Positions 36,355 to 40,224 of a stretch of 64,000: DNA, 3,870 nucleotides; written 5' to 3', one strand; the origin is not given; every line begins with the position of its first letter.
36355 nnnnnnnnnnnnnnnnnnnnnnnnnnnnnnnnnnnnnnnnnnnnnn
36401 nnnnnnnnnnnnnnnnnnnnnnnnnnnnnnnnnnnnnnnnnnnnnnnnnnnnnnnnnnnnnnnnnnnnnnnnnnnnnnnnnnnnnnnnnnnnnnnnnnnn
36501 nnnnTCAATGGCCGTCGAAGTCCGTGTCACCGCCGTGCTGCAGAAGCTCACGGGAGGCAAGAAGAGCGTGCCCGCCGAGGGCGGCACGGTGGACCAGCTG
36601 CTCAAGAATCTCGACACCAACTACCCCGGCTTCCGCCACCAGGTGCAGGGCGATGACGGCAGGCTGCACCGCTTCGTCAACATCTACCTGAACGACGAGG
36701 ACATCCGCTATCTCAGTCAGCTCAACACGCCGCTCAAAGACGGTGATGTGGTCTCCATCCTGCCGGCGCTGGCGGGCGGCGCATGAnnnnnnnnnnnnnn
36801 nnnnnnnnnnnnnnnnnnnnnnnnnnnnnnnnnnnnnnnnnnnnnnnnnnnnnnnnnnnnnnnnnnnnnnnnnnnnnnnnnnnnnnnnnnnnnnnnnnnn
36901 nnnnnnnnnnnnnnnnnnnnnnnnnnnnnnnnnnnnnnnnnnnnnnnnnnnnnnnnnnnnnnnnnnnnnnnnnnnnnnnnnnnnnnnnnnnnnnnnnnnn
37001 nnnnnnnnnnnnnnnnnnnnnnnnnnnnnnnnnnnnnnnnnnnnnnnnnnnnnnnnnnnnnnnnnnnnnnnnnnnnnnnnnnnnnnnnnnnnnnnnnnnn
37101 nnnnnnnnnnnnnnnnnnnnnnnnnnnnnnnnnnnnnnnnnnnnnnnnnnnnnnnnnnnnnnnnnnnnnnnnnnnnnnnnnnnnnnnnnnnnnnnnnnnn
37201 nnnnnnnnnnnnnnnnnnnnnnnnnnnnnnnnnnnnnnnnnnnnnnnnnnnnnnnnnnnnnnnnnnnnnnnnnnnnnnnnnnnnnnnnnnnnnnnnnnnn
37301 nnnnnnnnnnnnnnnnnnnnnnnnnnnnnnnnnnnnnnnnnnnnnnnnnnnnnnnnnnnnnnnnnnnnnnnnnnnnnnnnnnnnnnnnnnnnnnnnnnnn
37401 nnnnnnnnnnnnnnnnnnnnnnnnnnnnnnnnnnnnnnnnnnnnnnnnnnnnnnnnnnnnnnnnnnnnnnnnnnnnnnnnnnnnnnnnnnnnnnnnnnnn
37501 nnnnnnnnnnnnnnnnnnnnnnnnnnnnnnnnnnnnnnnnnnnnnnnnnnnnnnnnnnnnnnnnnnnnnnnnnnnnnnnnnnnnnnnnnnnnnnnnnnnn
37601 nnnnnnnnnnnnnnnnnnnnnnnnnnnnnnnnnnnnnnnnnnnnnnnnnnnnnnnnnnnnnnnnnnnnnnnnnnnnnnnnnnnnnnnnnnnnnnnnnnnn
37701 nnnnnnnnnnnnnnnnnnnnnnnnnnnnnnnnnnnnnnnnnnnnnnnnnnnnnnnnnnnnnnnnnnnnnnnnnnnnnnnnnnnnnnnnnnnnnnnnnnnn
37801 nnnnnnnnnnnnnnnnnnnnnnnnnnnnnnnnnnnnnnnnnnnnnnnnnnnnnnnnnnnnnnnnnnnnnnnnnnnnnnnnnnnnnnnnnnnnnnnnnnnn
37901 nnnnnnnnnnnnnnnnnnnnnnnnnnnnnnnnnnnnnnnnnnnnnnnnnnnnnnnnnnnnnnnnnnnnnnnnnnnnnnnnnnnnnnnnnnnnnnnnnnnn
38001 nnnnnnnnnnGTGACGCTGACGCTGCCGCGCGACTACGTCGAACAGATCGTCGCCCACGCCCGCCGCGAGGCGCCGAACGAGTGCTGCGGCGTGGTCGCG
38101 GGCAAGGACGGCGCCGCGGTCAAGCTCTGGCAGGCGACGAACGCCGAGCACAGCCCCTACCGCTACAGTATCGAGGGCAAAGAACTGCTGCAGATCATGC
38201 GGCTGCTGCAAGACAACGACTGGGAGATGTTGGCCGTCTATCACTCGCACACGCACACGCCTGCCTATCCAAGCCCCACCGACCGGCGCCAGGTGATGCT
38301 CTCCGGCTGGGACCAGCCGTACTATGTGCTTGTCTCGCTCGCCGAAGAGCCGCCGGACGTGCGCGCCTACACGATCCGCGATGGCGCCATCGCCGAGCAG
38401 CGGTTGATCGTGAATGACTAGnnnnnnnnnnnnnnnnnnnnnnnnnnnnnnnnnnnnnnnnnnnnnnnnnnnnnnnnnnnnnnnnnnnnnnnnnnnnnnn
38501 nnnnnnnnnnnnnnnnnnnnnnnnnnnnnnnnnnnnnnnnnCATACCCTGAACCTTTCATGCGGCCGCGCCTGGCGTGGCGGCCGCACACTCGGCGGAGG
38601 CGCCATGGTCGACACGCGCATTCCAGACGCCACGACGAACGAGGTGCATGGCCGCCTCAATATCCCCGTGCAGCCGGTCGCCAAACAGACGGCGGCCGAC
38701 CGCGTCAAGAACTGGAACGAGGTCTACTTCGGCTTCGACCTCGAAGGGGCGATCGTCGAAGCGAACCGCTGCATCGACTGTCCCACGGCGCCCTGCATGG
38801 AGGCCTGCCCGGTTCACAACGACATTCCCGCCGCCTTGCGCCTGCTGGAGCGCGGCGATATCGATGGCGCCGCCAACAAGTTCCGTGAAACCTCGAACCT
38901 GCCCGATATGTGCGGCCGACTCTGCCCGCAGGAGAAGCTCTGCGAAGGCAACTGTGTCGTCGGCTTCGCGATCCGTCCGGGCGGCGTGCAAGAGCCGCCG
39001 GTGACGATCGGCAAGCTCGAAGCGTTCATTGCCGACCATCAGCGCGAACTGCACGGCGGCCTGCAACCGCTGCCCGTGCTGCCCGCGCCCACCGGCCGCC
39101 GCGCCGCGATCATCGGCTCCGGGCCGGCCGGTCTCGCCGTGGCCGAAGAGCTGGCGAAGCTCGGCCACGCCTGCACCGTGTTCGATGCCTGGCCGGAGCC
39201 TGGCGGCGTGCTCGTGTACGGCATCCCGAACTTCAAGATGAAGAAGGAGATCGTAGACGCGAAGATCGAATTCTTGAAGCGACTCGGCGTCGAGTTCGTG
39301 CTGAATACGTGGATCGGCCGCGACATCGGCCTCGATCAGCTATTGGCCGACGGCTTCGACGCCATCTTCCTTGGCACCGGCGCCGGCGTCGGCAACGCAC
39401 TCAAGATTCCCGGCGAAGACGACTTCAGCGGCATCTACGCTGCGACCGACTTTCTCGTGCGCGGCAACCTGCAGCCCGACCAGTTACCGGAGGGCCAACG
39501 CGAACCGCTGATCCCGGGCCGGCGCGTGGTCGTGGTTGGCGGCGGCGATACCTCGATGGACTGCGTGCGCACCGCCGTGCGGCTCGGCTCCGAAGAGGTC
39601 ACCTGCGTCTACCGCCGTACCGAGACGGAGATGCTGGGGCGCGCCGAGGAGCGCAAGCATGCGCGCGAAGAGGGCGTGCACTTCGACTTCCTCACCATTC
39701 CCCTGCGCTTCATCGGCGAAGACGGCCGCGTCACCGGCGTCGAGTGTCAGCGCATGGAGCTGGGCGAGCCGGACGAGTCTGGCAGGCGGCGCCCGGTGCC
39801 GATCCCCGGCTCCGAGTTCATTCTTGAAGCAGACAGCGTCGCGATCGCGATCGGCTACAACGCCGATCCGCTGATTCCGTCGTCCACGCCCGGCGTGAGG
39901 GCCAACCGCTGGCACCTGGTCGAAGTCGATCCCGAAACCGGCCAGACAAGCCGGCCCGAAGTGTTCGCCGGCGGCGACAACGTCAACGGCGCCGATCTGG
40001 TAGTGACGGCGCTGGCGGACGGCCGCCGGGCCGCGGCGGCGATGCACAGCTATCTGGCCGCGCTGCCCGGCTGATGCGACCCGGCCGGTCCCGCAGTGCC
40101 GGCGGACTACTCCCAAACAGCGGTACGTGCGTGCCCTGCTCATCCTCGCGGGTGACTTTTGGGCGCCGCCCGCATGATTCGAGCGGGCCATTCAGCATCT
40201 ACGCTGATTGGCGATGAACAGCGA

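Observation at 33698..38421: Complete Rrf2-cysK-[CysO::E1 fusion]-cysO-cysM-mec cluster with two sulfur-carrier proteins that both need JAMM processing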

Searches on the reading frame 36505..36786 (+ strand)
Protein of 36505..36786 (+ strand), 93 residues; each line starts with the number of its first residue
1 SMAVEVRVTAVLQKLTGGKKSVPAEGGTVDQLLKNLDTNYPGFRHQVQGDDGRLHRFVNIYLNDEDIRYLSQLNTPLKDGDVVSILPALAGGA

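Call 3: search_protein_families(library=pfam, proteins=[window:36505-36786:+], max_evalue=0.01)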
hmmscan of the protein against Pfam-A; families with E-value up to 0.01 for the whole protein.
window:36505-36786:+ (93 aa): 1 family
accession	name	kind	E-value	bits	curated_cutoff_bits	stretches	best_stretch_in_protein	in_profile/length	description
PF02597.26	ThiS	-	1.6e-18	67.4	22.5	1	6-92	1-76/76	ThiS family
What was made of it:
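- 36508..36786 (+): Stand-alone CysO (called CysO2 here), 92 aa, ending AGG-A. PF02597 1.6e-18 (call 3).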

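Call 6: search_protein_families(library=ncbifam, proteins=[window:36505-36786:+], max_evalue=0.001)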
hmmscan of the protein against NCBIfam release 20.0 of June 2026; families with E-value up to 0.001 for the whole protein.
window:36505-36786:+ (93 aa): 3 families
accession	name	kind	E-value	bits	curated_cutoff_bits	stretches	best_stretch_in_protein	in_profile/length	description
TIGR01687.1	moaD_arch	subfamily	7.1e-16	58.5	49.5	1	4-92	1-88/88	MoaD family protein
NF041918.1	SAMP1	equivalog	2.7e-15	56.6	60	1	4-92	1-91/91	ubiquitin-like small modifier protein 1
NF053661.1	Urm1_like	equivalog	0.00038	20.6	70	1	18-92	13-79/79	Urm1-like protein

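Call 13: search_solved_structures(query=window:36508-36783:+, max_evalue=0.01, show_alignments=3)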
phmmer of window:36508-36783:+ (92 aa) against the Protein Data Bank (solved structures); distinct sequences matched with E-value up to 0.01: 11.
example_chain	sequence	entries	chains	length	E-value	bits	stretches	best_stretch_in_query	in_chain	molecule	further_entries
3dwg_C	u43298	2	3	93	1.6e-22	82.5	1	2-91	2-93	9.5 kDa culture filtrate antigen cfp10A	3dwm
4n6e_B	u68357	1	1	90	1.9e-21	79.1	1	1-91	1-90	ThiS/MoaD family protein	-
1v8c_A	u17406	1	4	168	7e-11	45.3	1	5-91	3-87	MoaD related protein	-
2m19_A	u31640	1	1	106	2.1e-08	37.4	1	2-91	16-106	Molybdopterin converting factor subunit 1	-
2l52_A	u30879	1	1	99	1.2e-07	35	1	3-91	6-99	METHANOSARCINA ACETIVORANS SAMP1 HOMOLOG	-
2g1e_A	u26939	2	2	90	3.4e-05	27.1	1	3-91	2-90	hypothetical protein Ta0895 | Putative uncharacterized protein Ta0895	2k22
3rpf_C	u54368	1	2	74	7.4e-05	26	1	61-91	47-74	Molybdopterin converting factor, subunit 1 (MoaD)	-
1vjk_A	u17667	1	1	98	0.00029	24.1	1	4-91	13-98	molybdopterin converting factor, subunit 1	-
3po0_A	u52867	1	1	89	0.0034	20.7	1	9-91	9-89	Small archaeal modifier protein 1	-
2l83_A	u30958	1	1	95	0.0036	20.7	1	11-91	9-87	Small archaeal modifier protein 1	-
4hro_A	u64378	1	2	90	0.004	20.5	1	10-91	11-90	Small archaeal modifier protein 1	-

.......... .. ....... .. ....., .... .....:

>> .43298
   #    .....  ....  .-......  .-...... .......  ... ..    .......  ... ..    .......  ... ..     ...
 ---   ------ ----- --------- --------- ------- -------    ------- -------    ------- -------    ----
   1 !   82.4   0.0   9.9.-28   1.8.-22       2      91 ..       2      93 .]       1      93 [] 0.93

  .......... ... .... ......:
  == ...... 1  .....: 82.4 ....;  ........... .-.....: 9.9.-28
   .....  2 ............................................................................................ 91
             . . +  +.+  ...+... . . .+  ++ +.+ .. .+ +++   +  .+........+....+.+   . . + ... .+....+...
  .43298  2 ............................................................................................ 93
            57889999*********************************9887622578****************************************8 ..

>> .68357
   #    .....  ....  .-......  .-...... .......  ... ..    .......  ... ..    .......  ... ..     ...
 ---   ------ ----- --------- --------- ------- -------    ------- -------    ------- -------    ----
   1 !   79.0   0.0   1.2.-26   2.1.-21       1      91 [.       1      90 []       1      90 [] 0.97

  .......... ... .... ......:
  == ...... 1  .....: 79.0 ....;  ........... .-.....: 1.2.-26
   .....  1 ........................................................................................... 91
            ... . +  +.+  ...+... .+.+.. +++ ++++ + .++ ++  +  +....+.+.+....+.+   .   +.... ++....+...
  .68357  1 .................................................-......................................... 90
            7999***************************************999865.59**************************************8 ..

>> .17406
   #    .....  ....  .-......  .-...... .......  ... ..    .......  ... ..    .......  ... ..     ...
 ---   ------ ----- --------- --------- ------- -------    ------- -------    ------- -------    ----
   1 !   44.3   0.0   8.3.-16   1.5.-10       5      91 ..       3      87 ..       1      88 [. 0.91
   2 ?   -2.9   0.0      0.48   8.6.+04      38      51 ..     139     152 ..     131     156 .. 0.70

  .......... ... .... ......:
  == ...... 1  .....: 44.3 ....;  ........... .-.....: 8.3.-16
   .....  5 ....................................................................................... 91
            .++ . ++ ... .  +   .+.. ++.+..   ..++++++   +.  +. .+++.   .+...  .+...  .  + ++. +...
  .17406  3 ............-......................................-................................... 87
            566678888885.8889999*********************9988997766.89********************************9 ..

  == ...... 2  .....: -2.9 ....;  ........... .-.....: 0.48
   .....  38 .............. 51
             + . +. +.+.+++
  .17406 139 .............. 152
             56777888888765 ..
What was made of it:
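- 36508..36786 (+): M. tuberculosis CysO 1.6e-22 and Amycolatopsis orientalis CysO 4n6e_B 1.9e-21 (call 13).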

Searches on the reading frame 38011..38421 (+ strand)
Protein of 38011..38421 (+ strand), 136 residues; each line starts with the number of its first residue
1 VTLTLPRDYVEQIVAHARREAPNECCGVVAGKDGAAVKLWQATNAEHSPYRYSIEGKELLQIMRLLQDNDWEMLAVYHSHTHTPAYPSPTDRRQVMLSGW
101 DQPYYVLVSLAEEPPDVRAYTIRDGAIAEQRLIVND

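Call 3: search_protein_families(library=pfam, proteins=[window:38011-38421:+], max_evalue=0.01)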
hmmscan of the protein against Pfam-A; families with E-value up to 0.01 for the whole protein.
window:38011-38421:+ (136 aa): 2 families
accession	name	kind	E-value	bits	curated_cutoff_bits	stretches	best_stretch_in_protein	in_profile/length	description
PF14464.11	Prok-JAB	-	2.2e-23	82.8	25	1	7-122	2-113/114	Prokaryotic homologs of the JAB domain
PF01398.27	JAB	-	0.0041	17.4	22.5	0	4-91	7-104/117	JAB1/Mov34/MPN/PAD-1 ubiquitin protease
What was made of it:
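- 38011..38421 (+): JAMM/MPN+ metalloprotease (Mec+-like), starting 7 nt after cysM. PF14464 2.2e-23 (call 3).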

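Call 6: search_protein_families(library=ncbifam, proteins=[window:38011-38421:+], max_evalue=0.001)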
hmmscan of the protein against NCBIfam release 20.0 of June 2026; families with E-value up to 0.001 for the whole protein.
window:38011-38421:+ (136 aa): 2 families
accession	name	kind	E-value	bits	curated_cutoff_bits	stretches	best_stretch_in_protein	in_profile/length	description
NF041370.1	desamp_Halo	equivalog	1.6e-20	73.4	130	1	3-127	1-126/133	desampylase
TIGR03735.1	PRTRC_A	hypoth_equivalog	0.00073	19.2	101.8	1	4-92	74-155/192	PRTRC system protein A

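Call 27: search_solved_structures(query=window:38011-38421:+, max_evalue=0.001, show_alignments=2)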
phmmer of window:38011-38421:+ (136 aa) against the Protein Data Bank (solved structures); distinct sequences matched with E-value up to 0.001: 5.
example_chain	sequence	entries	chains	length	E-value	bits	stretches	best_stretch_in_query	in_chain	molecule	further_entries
2kks_A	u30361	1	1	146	1.5e-19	73.6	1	3-134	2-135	Uncharacterized protein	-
5lda_A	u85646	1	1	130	2.7e-08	37.2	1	2-100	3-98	JAMM1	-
5ld9_A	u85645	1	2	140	3.6e-08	36.8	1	2-100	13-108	JAMM1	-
2kcq_A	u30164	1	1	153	5e-08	36.3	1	7-117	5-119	Mov34/MPN/PAD-1 family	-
6fjv_A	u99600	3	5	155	0.00059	23.1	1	11-93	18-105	26S proteasome regulatory subunit N11-like protein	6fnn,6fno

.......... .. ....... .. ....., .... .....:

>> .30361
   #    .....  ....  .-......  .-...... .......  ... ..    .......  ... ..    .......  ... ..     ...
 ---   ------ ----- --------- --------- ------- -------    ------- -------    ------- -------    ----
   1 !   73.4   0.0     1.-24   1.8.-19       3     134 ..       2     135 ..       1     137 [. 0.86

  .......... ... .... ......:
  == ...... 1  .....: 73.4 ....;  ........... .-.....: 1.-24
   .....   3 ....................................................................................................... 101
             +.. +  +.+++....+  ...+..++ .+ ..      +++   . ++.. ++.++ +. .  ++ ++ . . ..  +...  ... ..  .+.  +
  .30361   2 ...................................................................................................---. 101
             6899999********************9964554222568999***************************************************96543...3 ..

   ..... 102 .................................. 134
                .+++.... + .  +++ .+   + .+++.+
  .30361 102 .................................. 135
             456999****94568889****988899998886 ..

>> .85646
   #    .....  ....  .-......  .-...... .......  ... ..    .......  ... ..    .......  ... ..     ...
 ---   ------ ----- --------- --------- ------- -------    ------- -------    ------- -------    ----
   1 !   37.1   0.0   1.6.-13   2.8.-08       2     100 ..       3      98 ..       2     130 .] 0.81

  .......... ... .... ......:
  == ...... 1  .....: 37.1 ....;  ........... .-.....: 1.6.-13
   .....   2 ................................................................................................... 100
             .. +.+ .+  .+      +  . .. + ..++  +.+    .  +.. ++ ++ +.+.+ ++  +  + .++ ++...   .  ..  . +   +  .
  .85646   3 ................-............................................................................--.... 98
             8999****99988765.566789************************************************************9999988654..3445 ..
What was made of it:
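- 38011..38421 (+): 2kks_A 1.5e-19 and archaeal JAMM1 5lda 2.7e-08 (call 27).
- On CysO-CysM-Mec+ protein-thiocarboxylate cysteine pathway: The gene starts 7 nt after cysM (calls 3, 27).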

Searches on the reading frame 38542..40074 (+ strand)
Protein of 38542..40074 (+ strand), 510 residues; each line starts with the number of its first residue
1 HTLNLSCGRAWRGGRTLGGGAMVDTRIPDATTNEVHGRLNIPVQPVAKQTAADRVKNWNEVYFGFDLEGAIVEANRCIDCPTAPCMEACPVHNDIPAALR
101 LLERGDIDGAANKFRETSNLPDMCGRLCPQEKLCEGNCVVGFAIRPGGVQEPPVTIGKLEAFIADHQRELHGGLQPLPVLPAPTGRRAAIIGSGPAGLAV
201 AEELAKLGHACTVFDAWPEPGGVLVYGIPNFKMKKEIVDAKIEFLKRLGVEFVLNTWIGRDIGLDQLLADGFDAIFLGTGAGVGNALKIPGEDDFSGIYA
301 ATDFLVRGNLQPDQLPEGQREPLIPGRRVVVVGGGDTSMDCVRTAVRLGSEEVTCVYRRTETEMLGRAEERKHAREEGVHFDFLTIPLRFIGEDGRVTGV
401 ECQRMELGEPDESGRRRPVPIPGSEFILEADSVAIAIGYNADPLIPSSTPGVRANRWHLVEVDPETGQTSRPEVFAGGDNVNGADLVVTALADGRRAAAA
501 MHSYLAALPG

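Call 37: search_protein_families(library=pfam, proteins=[window:38542-40074:+], max_evalue=0.00001)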
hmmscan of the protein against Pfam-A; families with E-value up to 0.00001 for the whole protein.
window:38542-40074:+ (510 aa): 5 families
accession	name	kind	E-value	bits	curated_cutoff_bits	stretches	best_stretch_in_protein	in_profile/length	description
PF14691.11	Fer4_20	-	7.3e-34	116.4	25.8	1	54-169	1-110/113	Dihydroprymidine dehydrogenase domain II, 4Fe-4S cluster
PF07992.20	Pyr_redox_2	-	2.2e-29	103.2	26.1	1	188-494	3-291/291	Pyridine nucleotide-disulphide oxidoreductase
PF00070.33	Pyr_redox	-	7.5e-11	42.8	22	0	328-402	1-79/82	Pyridine nucleotide-disulphide oxidoreductase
PF13738.12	Pyr_redox_3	-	1e-07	32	30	0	325-363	163-200/305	Pyridine nucleotide-disulphide oxidoreductase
PF13450.12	NAD_binding_8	-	6.2e-07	30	21.9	1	190-222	1-33/68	NAD(P)-binding Rossmann-like domain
